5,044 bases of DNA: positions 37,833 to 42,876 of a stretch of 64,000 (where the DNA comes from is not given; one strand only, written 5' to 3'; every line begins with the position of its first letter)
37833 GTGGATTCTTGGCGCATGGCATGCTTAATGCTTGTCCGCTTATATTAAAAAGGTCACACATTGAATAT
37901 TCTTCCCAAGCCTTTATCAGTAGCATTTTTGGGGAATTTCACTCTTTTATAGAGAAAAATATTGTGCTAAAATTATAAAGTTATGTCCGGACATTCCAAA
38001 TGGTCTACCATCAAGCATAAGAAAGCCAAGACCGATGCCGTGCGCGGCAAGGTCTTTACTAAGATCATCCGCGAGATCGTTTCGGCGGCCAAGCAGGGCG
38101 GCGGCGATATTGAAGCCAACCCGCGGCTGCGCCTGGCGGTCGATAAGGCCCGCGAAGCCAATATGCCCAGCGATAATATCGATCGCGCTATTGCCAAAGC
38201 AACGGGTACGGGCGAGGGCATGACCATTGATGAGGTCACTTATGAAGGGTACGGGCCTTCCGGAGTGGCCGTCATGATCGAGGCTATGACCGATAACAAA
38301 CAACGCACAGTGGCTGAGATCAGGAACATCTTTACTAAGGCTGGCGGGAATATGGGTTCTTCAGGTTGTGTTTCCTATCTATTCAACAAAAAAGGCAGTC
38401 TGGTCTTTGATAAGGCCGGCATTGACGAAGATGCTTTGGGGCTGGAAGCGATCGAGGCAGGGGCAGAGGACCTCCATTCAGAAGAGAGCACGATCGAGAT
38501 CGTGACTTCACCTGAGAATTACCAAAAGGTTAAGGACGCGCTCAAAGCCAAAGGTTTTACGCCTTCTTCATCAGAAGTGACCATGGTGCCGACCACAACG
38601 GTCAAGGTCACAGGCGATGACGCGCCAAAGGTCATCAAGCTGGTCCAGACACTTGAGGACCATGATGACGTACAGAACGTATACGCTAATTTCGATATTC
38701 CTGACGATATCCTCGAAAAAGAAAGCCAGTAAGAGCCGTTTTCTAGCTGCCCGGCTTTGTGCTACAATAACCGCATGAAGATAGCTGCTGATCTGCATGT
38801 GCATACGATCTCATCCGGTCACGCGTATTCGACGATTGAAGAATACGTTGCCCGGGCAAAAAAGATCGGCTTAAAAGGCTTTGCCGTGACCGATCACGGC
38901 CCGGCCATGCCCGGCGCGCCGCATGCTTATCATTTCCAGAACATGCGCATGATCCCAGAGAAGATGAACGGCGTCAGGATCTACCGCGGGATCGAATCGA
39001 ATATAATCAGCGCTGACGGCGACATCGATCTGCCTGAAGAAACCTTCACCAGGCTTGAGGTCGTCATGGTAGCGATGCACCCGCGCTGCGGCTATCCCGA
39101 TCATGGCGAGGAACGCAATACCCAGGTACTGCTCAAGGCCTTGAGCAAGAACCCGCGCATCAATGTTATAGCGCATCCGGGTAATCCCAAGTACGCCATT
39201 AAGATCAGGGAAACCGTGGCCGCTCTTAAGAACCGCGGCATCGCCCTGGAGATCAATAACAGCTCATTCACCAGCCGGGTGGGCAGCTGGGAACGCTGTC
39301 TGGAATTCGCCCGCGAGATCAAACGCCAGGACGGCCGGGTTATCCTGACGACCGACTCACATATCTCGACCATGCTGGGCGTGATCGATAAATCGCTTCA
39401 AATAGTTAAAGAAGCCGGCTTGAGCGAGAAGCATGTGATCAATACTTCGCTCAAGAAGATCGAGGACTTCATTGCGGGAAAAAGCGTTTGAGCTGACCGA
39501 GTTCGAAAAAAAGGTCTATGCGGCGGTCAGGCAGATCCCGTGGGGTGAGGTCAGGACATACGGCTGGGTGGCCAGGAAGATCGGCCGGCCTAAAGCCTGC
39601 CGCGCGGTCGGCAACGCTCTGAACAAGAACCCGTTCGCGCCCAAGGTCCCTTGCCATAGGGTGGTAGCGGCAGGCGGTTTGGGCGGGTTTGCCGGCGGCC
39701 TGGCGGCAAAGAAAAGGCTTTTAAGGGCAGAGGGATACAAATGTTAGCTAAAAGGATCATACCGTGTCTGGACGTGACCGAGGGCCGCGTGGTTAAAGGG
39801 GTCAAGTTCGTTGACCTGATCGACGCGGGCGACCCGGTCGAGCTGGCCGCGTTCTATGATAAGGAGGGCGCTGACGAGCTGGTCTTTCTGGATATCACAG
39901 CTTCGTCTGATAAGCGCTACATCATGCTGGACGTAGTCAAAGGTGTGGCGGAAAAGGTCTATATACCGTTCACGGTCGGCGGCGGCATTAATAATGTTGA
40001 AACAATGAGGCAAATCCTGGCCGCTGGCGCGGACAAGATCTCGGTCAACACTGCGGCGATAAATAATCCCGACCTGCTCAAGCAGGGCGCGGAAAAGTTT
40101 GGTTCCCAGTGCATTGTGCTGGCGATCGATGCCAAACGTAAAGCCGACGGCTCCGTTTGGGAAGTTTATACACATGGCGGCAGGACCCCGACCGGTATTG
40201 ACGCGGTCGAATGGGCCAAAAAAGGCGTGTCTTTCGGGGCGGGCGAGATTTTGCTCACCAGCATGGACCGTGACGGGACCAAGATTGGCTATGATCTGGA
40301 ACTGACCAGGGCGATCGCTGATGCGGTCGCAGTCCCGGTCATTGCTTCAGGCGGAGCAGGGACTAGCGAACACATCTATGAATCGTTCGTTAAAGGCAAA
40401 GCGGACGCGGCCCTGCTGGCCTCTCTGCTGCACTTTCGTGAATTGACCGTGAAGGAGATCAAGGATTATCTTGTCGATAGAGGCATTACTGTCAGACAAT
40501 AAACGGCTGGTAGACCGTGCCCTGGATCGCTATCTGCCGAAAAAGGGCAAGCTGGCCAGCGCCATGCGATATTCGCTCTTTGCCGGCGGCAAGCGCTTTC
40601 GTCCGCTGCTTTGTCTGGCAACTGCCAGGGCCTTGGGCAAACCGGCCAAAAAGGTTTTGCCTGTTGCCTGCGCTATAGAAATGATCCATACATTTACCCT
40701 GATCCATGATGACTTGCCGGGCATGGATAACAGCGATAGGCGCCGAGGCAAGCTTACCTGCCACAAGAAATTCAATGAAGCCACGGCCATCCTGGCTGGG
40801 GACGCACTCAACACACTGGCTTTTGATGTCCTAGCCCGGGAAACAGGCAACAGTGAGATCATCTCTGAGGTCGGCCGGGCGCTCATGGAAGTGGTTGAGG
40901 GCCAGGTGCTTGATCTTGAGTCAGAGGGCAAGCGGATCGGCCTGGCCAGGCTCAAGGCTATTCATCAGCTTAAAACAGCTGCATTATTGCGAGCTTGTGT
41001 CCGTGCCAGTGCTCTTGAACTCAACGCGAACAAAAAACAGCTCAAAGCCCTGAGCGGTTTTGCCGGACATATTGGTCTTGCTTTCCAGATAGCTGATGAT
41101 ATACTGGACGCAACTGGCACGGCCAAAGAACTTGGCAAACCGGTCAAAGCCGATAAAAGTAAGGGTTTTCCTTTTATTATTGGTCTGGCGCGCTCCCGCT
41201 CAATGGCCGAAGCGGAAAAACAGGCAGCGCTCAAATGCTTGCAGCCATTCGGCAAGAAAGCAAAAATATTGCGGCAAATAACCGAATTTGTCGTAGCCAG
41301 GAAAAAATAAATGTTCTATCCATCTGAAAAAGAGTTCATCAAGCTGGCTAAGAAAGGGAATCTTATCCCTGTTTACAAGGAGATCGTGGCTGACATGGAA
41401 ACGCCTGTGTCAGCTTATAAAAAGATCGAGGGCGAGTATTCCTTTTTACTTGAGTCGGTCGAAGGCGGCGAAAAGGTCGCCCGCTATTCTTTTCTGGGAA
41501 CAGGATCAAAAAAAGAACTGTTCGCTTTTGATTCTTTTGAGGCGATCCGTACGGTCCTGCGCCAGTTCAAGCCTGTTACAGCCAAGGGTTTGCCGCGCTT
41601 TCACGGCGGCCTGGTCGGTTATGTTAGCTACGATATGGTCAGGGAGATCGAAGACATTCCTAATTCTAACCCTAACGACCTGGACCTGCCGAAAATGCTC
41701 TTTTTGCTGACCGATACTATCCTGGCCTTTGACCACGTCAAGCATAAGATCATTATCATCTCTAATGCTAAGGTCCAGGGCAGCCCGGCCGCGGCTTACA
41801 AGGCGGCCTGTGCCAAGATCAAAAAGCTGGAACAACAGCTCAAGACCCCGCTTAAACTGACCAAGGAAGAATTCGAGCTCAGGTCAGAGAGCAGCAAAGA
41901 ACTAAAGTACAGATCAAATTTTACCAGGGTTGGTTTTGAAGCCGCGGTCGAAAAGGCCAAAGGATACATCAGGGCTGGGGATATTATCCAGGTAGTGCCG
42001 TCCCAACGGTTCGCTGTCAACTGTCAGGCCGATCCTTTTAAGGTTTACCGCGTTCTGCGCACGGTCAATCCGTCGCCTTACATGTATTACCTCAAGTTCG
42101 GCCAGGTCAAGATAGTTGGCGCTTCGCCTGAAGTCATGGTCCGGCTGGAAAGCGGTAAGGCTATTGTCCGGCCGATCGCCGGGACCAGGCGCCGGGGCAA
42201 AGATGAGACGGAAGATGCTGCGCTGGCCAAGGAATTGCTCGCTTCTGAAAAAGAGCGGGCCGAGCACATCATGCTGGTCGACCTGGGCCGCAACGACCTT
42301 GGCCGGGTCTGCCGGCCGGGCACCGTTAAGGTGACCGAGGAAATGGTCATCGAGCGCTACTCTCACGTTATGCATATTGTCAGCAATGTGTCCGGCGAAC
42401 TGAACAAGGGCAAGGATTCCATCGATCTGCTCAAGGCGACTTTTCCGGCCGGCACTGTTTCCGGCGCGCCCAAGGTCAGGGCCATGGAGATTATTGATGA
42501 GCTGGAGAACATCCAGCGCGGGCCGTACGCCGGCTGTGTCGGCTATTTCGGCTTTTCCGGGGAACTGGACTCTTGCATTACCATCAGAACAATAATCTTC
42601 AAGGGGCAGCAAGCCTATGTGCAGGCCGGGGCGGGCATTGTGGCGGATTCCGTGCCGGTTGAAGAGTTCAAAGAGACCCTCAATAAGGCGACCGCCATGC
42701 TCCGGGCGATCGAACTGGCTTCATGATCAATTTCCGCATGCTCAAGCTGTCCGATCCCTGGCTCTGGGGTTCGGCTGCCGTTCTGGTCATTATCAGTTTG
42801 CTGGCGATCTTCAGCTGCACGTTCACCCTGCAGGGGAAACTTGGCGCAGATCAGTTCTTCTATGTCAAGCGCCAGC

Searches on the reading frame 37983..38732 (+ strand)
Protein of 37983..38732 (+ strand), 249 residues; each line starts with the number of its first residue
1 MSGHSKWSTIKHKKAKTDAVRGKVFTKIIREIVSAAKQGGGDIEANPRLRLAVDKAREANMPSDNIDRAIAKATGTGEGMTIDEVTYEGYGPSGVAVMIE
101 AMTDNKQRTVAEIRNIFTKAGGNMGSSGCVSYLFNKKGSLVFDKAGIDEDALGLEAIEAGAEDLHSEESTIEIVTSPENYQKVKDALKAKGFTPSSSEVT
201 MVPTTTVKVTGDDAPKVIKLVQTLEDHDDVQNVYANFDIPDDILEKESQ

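Call 59: search_protein_families(library=pfam, proteins=[window:37983-38732:+], max_evalue=0.0001)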
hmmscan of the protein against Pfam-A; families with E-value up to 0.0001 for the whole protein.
window:37983-38732:+ (249 aa): 2 families
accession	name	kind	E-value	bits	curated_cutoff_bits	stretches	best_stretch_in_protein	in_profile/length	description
PF01709.26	Transcrip_reg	-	4.1e-62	209.1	27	1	83-237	2-160/160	TACO1/YebC second and third domain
PF20772.2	TACO1_YebC_N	-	5.1e-34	117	36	1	5-75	1-72/73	TACO1/YebC protein N-terminal domain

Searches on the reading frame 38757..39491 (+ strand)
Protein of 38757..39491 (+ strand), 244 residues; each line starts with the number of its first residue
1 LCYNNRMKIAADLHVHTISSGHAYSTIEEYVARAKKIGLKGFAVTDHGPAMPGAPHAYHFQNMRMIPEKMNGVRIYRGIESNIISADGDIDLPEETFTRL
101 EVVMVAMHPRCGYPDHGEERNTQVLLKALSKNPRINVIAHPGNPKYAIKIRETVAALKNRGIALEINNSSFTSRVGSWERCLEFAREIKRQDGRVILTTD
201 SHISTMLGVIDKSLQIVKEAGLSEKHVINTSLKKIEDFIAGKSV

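Call 59: search_protein_families(library=pfam, proteins=[window:38757-39491:+], max_evalue=0.0001)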
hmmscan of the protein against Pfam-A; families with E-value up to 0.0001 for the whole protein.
window:38757-39491:+ (244 aa): 1 family
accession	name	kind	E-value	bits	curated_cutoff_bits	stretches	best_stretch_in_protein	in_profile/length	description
PF02811.25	PHP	-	2.6e-12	47.8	26.4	1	12-119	1-71/164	PHP domain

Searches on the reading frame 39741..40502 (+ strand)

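Call 59: search_protein_families(library=pfam, proteins=[window:39741-40502:+], max_evalue=0.0001)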
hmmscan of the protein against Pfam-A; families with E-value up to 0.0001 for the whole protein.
window:39741-40502:+ (253 aa): 4 families
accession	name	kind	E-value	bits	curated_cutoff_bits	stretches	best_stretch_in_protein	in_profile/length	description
PF00977.27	His_biosynth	-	6e-84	281.5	23.6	1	5-235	1-227/228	Histidine biosynthesis protein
PF03060.21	NMO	-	7e-08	32.7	28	0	185-242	181-238/331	Nitronate monooxygenase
PF02581.23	TMP-TENI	-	8.4e-07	29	27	0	40-105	112-179/180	Thiamine monophosphate synthase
PF01207.24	Dus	-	4.4e-05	23.2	20.4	0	61-120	171-230/311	Dihydrouridine synthase (Dus)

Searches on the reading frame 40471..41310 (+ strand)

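Call 59: search_protein_families(library=pfam, proteins=[window:40471-41310:+], max_evalue=0.0001)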
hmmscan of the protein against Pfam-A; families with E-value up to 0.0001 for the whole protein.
window:40471-41310:+ (279 aa): 1 family
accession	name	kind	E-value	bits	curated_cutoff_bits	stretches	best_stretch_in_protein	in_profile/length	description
PF00348.22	polyprenyl_synt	-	2.2e-59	201.2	27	1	28-264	4-241/251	Polyprenyl synthetase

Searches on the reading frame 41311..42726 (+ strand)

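Call 59: search_protein_families(library=pfam, proteins=[window:41311-42726:+], max_evalue=0.0001)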
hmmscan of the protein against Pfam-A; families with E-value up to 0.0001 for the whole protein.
window:41311-42726:+ (471 aa): 2 families
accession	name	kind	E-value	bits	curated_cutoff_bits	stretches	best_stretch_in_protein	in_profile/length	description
PF00425.24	Chorismate_bind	-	2.8e-95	319.2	27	1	208-459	4-257/257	chorismate binding enzyme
PF04715.19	Anth_synt_I_N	-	4.3e-31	108.5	23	1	28-148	1-139/140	Anthranilate synthase component I, N terminal region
